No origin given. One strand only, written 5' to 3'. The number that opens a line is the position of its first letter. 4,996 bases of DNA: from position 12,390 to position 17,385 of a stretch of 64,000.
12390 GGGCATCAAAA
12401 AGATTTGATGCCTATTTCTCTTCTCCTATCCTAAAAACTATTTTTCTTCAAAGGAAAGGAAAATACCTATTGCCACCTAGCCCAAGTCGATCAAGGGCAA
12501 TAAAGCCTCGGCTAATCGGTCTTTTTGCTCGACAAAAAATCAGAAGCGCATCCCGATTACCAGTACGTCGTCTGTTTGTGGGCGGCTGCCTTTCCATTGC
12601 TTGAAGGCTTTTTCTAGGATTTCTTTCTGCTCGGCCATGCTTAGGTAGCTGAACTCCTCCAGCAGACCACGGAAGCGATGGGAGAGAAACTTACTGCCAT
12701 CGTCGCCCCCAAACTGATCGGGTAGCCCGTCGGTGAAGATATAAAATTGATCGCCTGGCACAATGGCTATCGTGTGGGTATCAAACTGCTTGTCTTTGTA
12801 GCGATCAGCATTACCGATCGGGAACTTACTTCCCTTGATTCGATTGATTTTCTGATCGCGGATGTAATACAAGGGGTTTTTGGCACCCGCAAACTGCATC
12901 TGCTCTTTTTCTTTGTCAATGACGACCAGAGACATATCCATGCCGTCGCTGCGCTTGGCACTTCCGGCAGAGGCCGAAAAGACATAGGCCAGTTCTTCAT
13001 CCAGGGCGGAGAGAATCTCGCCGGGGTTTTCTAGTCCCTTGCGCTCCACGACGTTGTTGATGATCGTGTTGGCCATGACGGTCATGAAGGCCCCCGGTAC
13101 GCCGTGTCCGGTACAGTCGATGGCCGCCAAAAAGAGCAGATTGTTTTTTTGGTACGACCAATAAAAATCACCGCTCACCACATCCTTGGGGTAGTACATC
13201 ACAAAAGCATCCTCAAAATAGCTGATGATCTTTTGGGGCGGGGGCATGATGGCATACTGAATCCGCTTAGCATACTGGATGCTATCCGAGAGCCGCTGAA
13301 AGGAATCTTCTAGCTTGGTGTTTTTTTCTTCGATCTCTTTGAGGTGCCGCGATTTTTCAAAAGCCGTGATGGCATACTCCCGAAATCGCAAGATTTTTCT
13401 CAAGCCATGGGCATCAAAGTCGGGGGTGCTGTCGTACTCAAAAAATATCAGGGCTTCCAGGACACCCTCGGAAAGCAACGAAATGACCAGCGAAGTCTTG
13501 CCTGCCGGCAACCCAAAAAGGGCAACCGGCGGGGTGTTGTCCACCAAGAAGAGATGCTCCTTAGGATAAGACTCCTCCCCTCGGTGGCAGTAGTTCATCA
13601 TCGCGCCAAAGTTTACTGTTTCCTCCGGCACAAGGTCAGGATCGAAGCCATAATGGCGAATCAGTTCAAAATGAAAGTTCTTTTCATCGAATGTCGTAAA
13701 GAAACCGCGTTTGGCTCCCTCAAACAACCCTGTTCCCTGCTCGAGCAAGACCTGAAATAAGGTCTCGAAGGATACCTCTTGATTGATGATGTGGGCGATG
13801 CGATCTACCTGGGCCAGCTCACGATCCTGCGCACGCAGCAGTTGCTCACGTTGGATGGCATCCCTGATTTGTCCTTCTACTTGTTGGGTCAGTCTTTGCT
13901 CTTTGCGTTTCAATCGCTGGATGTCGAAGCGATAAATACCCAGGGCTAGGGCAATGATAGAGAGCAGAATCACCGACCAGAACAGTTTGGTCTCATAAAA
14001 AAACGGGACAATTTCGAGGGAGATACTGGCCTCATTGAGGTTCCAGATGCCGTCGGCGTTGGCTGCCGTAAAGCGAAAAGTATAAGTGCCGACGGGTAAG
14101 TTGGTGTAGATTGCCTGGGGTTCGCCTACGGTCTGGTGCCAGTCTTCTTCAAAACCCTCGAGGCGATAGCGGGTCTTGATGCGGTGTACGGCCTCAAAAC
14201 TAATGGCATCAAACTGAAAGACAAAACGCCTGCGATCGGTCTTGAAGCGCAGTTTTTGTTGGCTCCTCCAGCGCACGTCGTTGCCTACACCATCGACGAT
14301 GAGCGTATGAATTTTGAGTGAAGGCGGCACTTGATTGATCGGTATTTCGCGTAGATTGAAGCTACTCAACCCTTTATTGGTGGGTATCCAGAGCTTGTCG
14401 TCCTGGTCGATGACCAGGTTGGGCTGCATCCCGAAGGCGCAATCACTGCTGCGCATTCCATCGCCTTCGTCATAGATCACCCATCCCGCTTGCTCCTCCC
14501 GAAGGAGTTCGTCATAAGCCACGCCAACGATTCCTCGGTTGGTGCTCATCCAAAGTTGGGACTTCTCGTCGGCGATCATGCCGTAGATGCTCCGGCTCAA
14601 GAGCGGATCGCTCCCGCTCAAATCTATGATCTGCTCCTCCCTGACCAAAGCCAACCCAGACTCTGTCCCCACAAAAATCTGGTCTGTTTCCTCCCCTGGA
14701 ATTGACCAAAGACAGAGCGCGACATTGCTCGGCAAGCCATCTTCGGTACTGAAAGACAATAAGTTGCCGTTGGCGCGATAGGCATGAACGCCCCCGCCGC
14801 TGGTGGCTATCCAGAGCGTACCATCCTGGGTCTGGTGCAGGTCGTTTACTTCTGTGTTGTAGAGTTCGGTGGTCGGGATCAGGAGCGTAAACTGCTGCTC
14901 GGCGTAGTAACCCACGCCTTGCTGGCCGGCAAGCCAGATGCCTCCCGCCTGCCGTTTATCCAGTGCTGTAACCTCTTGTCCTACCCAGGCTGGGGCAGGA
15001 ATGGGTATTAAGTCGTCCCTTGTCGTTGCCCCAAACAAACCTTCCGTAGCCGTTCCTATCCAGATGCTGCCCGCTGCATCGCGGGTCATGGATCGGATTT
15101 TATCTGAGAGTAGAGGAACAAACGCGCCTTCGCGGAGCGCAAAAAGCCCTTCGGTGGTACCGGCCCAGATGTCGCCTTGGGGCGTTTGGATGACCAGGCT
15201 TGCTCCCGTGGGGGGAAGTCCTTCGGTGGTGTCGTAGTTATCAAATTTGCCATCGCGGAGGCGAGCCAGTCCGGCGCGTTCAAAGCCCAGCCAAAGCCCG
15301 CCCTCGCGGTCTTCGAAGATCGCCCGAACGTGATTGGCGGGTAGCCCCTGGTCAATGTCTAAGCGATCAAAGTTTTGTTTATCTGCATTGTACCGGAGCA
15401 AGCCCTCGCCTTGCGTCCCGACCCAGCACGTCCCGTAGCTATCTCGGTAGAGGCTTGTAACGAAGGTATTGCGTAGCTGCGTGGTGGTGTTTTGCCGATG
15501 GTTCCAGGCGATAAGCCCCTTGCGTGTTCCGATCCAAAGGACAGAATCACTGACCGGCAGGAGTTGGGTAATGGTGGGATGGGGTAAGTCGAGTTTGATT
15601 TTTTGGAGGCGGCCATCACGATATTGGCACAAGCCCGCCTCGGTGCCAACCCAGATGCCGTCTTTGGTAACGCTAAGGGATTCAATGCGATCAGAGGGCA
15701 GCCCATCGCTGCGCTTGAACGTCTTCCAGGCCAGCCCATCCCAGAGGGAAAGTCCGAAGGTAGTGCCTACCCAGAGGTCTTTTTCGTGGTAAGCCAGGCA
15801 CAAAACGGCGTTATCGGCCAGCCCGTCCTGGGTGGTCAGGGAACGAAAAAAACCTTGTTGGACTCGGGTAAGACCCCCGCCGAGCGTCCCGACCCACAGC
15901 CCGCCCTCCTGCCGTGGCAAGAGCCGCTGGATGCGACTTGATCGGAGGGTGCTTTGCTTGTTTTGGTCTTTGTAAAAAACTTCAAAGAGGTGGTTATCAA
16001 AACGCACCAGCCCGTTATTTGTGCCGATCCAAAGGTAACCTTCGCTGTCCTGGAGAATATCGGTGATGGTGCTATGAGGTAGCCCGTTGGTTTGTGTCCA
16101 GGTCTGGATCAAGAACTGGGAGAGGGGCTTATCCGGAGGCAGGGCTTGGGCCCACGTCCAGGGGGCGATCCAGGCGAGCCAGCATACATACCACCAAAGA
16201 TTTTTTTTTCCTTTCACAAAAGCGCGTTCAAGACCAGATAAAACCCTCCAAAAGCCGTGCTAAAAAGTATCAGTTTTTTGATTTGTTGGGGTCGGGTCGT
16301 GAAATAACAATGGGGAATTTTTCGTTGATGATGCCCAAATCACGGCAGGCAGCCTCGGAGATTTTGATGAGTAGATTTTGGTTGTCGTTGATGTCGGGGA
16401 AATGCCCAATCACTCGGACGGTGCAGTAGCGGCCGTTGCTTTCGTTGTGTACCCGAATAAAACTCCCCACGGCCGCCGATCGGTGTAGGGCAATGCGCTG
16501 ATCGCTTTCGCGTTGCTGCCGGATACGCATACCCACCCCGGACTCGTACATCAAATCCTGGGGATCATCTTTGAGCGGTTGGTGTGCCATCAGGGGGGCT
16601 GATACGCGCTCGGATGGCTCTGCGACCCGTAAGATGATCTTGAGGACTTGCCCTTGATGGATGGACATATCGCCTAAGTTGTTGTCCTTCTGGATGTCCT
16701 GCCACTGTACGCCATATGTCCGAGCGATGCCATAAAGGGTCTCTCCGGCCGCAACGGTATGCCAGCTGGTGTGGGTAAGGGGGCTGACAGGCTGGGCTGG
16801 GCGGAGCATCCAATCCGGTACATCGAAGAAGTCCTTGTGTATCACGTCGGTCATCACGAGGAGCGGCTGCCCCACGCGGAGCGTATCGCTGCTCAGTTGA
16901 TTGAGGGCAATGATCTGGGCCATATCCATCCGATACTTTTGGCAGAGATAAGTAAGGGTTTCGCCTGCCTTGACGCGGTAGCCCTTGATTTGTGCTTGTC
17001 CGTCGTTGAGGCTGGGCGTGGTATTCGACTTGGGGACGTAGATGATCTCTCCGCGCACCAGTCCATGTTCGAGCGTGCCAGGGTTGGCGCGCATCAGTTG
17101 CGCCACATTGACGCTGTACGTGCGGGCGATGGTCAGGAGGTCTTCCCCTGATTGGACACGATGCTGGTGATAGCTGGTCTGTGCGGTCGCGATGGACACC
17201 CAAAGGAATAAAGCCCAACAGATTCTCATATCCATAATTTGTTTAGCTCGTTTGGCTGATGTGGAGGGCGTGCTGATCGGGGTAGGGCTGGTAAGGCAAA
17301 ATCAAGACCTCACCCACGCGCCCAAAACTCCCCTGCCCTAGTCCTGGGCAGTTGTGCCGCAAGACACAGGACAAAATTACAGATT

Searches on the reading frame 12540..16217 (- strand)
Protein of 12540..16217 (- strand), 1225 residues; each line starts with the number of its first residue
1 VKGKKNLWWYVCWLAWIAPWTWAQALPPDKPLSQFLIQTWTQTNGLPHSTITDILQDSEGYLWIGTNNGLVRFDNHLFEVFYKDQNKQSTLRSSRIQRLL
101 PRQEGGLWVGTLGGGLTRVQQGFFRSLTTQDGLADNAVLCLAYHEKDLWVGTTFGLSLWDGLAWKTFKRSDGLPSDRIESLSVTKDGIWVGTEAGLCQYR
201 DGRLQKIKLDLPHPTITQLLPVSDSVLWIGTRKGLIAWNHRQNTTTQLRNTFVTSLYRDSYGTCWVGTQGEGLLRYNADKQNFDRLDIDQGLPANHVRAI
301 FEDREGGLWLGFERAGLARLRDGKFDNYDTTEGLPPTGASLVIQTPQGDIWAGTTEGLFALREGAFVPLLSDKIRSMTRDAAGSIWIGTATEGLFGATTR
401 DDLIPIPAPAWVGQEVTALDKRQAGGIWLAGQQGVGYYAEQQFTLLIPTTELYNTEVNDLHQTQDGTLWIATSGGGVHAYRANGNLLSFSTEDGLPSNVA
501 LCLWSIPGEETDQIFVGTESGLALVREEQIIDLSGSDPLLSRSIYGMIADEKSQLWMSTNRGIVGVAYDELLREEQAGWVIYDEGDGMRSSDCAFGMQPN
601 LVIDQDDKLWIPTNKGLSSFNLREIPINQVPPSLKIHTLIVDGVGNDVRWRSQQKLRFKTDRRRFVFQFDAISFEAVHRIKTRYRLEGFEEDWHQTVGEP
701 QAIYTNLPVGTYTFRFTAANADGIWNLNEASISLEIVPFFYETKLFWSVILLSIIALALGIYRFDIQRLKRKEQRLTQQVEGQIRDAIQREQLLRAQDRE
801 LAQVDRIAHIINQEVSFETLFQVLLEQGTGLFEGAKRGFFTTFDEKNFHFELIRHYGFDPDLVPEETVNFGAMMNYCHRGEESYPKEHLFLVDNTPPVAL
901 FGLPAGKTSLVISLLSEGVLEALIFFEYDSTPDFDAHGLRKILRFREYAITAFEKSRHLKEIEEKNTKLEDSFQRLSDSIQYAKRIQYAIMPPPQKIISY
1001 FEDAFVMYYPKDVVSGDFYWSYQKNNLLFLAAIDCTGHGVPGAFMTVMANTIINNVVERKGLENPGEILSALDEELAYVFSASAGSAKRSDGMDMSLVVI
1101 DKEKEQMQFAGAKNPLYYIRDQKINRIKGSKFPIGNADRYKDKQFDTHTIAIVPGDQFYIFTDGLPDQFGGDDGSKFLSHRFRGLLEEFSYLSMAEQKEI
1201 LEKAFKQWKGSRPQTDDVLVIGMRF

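Call 73: search_protein_families(library=pfam, proteins=[window:12540-16217:-], max_evalue=0.00001)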
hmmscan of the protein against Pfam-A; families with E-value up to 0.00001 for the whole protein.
window:12540-16217:- (1225 aa): 3 families
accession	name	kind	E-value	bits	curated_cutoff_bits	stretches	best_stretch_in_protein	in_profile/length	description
PF07494.17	Reg_prop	-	5.3e-47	152.2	20.4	1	45-68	1-24/24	Two component regulator propeller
PF07228.17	SpoIIE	-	1.8e-21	77.4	25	1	1028-1224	5-190/192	Stage II sporulation protein E (SpoIIE)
PF07495.19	Y_Y_Y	-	9.4e-12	45.1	26.6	1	683-736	11-64/65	Y_Y_Y domain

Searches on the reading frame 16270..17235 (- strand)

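Call 71: search_protein_families(library=pfam, proteins=[window:16270-17235:-], max_evalue=0.00001)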
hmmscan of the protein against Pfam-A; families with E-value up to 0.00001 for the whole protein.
window:16270-17235:- (321 aa): 2 families
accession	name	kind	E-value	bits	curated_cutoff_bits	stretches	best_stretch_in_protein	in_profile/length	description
PF01476.26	LysM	-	8.3e-33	112.5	20.9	2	86-127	1-42/43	LysM domain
PF23473.1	LysM3_LYK4_5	-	1.7e-07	31.6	29.3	0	161-192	7-38/48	LYK4/5 LysM3 domain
